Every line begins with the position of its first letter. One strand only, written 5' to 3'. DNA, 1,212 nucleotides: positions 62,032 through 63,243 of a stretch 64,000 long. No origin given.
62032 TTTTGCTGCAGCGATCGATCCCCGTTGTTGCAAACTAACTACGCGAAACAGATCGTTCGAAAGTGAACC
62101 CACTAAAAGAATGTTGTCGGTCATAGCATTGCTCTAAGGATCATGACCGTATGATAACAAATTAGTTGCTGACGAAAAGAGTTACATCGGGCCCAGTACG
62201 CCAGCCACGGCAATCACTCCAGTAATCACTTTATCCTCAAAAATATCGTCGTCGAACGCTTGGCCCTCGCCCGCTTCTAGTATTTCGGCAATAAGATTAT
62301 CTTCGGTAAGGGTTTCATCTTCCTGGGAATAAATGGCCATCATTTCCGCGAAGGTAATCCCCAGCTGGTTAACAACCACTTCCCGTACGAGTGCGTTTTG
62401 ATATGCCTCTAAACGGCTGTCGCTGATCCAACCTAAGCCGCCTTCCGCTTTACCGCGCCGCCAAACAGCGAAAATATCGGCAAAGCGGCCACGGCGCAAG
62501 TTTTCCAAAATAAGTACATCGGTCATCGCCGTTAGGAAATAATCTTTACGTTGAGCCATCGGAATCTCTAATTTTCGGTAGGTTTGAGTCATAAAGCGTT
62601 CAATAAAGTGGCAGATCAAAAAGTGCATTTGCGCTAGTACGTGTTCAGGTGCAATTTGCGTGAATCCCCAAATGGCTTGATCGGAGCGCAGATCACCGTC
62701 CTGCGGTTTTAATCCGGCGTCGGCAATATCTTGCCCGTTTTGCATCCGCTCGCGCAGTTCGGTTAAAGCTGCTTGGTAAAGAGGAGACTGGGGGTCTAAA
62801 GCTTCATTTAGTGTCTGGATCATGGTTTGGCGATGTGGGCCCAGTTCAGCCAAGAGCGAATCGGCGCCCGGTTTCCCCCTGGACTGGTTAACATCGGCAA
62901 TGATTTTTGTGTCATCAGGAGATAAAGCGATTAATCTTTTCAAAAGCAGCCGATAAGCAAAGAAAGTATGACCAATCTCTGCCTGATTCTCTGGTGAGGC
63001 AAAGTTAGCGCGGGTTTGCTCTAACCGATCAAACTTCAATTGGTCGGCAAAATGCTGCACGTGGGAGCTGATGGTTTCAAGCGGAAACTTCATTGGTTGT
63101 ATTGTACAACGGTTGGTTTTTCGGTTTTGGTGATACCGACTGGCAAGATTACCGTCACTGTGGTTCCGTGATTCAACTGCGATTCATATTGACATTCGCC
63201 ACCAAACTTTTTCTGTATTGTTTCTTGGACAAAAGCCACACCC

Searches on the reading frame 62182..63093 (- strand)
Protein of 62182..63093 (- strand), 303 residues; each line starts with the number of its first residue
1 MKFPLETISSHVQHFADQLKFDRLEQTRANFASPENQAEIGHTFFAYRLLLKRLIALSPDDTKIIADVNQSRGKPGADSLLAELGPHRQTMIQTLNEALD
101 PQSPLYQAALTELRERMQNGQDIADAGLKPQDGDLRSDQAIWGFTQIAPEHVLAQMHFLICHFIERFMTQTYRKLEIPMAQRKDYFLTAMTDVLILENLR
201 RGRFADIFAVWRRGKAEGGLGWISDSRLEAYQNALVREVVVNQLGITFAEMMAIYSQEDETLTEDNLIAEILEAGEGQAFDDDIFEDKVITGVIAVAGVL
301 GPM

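Call 76: find_encoding_contigs(protein=window:62182-63093:-, flank=10000, max_places=2)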
Protein window:62182-63093:- (303 aa): 2 contigs read that carry it; 2 places shown.
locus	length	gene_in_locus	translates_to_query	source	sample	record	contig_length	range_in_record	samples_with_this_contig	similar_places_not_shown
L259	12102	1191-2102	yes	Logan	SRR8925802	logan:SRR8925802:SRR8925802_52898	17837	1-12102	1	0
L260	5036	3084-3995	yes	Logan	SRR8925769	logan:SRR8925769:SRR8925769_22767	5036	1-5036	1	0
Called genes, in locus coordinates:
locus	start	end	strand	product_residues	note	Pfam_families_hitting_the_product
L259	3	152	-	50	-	?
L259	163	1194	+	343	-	PF02518:HATPase_c, PF13589:HATPase_c_3 (weak)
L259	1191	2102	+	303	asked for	-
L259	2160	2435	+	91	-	-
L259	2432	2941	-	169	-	PF04229:GrpB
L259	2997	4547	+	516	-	PF02366:PMT, PF13231:PMT_2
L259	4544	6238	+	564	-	PF10131:PTPS_related (weak)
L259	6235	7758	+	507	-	PF01943:Polysacc_synt, PF13440:Polysacc_synt_3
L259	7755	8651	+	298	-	PF00535:Glycos_transf_2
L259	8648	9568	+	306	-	PF00535:Glycos_transf_2, PF13641:Glyco_tranf_2_3, PF13632:Glyco_trans_2_3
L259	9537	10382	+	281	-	PF00535:Glycos_transf_2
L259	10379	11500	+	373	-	PF00534:Glycos_transf_1, PF13692:Glyco_trans_1_4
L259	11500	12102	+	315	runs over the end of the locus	PF00535:Glycos_transf_2, PF10111:Glyco_tranf_2_2 (faint), PF13641:Glyco_tranf_2_3, PF13632:Glyco_trans_2_3 (weak)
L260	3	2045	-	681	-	?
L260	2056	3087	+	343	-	PF02518:HATPase_c, PF13589:HATPase_c_3 (weak)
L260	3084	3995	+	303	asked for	-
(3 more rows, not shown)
